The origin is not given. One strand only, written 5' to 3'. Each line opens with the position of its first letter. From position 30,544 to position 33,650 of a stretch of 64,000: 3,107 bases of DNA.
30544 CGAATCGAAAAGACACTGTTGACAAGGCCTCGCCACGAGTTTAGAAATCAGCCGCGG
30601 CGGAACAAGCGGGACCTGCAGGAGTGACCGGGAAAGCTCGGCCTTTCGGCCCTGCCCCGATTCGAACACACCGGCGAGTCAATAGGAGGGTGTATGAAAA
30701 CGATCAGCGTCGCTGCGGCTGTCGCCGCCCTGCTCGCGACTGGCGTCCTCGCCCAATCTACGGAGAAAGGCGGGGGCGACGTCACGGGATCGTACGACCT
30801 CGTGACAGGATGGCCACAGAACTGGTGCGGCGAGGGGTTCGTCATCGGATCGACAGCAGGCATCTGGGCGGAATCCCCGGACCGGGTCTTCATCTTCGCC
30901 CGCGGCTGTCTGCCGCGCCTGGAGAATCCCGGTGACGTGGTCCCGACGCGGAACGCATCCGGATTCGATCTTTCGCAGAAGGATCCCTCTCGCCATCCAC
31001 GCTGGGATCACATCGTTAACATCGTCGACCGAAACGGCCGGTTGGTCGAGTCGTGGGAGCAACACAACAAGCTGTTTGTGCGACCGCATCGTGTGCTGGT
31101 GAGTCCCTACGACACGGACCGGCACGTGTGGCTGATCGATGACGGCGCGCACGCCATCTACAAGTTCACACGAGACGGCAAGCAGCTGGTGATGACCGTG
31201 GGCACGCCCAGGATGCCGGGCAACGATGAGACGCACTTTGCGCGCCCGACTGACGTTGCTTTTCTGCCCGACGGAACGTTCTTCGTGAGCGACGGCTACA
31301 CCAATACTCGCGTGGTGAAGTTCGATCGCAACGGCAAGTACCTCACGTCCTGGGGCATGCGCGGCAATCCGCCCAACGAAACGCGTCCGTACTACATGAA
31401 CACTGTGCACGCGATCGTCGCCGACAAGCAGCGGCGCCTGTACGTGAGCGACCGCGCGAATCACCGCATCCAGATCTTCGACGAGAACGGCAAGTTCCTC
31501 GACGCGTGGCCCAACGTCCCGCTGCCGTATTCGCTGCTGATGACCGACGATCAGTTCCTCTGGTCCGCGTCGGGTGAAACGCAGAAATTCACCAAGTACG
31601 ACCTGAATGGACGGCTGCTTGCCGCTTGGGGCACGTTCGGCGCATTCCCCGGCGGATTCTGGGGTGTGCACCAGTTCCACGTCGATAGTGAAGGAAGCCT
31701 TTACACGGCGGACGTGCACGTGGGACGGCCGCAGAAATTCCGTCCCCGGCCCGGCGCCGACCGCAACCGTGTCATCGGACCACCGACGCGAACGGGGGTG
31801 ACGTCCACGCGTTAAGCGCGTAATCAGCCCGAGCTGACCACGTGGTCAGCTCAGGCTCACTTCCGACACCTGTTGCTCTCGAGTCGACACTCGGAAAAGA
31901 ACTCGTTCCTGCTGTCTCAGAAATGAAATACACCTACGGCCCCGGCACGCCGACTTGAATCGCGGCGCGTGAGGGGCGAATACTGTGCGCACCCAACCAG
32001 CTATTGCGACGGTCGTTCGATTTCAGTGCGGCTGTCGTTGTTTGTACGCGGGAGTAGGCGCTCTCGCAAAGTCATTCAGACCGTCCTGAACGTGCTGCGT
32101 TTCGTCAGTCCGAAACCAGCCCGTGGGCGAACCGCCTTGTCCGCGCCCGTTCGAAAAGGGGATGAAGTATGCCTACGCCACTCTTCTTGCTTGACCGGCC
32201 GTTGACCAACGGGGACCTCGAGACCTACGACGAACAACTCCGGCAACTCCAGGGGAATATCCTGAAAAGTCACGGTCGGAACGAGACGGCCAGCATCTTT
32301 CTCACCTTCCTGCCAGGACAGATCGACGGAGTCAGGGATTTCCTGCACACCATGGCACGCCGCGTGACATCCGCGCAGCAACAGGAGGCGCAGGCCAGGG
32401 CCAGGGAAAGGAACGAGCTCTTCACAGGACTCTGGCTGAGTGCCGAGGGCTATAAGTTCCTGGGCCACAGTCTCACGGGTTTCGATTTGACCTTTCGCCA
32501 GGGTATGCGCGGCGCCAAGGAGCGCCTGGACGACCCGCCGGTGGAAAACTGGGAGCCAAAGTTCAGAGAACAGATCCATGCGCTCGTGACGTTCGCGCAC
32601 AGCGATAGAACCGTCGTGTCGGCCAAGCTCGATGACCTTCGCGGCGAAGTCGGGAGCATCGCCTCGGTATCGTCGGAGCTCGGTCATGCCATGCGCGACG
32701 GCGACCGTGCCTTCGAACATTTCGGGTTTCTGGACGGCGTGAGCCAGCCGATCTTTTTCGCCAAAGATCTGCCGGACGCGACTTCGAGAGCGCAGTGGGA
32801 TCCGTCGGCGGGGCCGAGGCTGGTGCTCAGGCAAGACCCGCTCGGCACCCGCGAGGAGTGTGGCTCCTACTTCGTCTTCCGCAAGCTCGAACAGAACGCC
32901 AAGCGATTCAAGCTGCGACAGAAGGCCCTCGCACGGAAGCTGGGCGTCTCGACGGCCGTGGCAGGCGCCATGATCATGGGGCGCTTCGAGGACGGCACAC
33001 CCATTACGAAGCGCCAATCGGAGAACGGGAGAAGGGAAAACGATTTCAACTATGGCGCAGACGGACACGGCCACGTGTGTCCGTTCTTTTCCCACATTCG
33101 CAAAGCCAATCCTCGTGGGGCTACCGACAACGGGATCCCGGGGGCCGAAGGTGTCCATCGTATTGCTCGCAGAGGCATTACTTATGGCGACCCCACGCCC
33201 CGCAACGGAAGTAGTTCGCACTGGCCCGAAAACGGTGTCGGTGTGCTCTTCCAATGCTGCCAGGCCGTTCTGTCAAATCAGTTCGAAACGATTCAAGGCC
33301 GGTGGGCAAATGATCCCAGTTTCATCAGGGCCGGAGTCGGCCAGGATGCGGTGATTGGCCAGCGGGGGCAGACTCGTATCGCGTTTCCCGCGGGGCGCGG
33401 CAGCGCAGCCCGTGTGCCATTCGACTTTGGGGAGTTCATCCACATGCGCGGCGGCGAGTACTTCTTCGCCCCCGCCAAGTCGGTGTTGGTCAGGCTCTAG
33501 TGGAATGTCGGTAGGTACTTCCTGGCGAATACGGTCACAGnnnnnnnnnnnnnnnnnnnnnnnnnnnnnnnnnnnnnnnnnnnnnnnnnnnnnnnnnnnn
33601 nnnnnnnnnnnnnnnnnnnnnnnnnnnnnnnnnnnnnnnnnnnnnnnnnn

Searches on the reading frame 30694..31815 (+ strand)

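Call 3: search_protein_families(library=pfam, proteins=[window:30694-31815:+], max_evalue=0.01)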
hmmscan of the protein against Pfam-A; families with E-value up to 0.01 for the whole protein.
window:30694-31815:+ (373 aa): 6 families
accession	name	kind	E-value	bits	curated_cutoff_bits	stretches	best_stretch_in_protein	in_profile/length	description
PF01436.27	NHL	-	2.3e-13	49.9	20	2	239-262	5-28/28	NHL repeat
PF17170.10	DUF5128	-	3.2e-06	27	22.9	1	178-271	39-127/321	6-bladed beta-propeller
PF13449.12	Phytase-like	-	2.7e-05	24.7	27.6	0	187-221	72-105/284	Esterase-like activity of phytase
PF16288.11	DUF4934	-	2.8e-05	24.6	27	0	204-269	41-101/102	Domain of unknown function (DUF4934)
PF22701.2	Mala_s_1-like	-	0.0041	17.3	27.5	0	240-306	92-160/195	Mal s 1 allergenic protein-like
PF08450.18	SGL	-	0.0043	17.1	26.3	0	178-312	81-220/246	SMP-30/Gluconolactonase/LRE-like region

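Call 4: search_protein_families(library=ncbifam, proteins=[window:30694-31815:+], max_evalue=0.01)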
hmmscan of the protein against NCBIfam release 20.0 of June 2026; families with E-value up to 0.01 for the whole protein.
window:30694-31815:+ (373 aa): 2 families
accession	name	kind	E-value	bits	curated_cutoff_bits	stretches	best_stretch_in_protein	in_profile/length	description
NF035926.1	scyF_NHL_VPEP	equivalog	1.4e-21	77.1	350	1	108-272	126-283/376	scytonemin biosynthesis PEP-CTERM protein ScyF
NF047780.1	LIC12708_fam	subfamily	3.3e-05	22.9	150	1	191-267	64-151/391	LIC_12708 family protein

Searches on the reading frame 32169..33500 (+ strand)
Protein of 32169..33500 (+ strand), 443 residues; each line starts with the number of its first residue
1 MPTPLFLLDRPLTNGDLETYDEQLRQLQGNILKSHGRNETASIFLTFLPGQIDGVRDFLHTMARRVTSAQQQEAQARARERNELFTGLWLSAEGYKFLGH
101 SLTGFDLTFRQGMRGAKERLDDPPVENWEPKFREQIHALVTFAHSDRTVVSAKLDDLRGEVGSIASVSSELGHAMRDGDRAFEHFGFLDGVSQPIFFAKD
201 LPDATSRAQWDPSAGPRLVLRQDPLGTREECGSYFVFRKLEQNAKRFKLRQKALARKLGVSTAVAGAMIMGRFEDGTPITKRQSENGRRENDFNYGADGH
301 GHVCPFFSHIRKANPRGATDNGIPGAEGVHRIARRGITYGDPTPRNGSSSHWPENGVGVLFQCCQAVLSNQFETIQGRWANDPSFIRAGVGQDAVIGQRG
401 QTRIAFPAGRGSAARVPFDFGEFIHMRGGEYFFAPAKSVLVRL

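Call 3: search_protein_families(library=pfam, proteins=[window:32169-33500:+], max_evalue=0.01)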
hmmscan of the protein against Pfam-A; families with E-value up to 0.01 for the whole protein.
window:32169-33500:+ (443 aa): 1 family
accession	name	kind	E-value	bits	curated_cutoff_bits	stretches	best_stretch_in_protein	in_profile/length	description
PF21105.3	DyP_N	-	2.2e-08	34.8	27.5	1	27-170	2-156/163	DyP dimeric alpha+beta barrel domain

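Call 4: search_protein_families(library=ncbifam, proteins=[window:32169-33500:+], max_evalue=0.01)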
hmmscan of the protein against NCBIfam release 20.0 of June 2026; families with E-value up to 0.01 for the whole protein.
window:32169-33500:+ (443 aa): 2 families
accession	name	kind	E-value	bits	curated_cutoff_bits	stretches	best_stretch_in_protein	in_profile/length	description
TIGR01413.1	Dyp_perox_fam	superfamily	2.1e-24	86.4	100.5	1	136-437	95-320/323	Dyp-type peroxidase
TIGR01412.1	tat_substr_1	equivalog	2.5e-05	23.3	428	1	269-380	293-385/420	iron uptake transporter deferrochelatase/peroxidase subunit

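Call 66: search_solved_structures(query=window:32169-33500:+, max_evalue=0.001)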
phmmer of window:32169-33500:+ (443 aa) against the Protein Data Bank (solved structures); distinct sequences matched with E-value up to 0.001: 20.
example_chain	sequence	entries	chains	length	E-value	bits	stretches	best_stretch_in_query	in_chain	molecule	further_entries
5c2i_A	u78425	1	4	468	1.7e-81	277.8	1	20-440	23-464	Alr1585 protein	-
4g2c_A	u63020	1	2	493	1.8e-68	234.9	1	23-440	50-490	DyP2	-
7anv_A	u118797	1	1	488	1.1e-31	113.7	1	106-440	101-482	ancestral D-type dye decolorizing peroxidase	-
7d8m_A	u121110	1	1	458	2.3e-29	106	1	84-441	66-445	Dye-decolorizing peroxidase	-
4w7k_A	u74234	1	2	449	2.6e-28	102.5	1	124-439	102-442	Dye-decolorizing peroxidase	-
4au9_A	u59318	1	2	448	1e-27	100.5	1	123-439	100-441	DYP-TYPE PEROXIDASE I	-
4uzi_A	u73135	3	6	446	1.6e-27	99.9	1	124-439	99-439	DYE-DECOLORIZING PEROXIDASE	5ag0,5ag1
4w7j_A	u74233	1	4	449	1.7e-27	99.9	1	124-439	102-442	Dye-decolorizing peroxidase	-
5ikg_A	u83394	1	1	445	6.9e-27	97.8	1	124-439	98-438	Dye-decolorizing peroxidase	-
4w7l_A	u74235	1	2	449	8.1e-27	97.6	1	124-439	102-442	Dye-decolorizing peroxidase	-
4w7n_A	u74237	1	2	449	2e-26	96.3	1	124-439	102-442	Dye-decolorizing peroxidase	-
5ikd_A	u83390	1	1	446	2.6e-26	95.9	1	124-439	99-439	Dye-decolorizing peroxidase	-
4w7m_A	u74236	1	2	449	1.3e-25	93.7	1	124-439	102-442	Dye-decolorizing peroxidase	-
4w7o_A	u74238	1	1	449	4.2e-25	92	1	124-439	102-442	Dye-decolorizing peroxidase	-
6fsk_A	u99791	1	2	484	7.2e-25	91.2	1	104-439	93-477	DyP-type peroxidase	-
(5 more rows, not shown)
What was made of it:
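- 32169..33500 (+): DyP-type haem peroxidase (443 aa), a co-inherited candidate tailoring enzyme. The nearest solved structures are Anabaena Alr1585 (5c2i, E 2e-81) and DyP2 (call 66).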
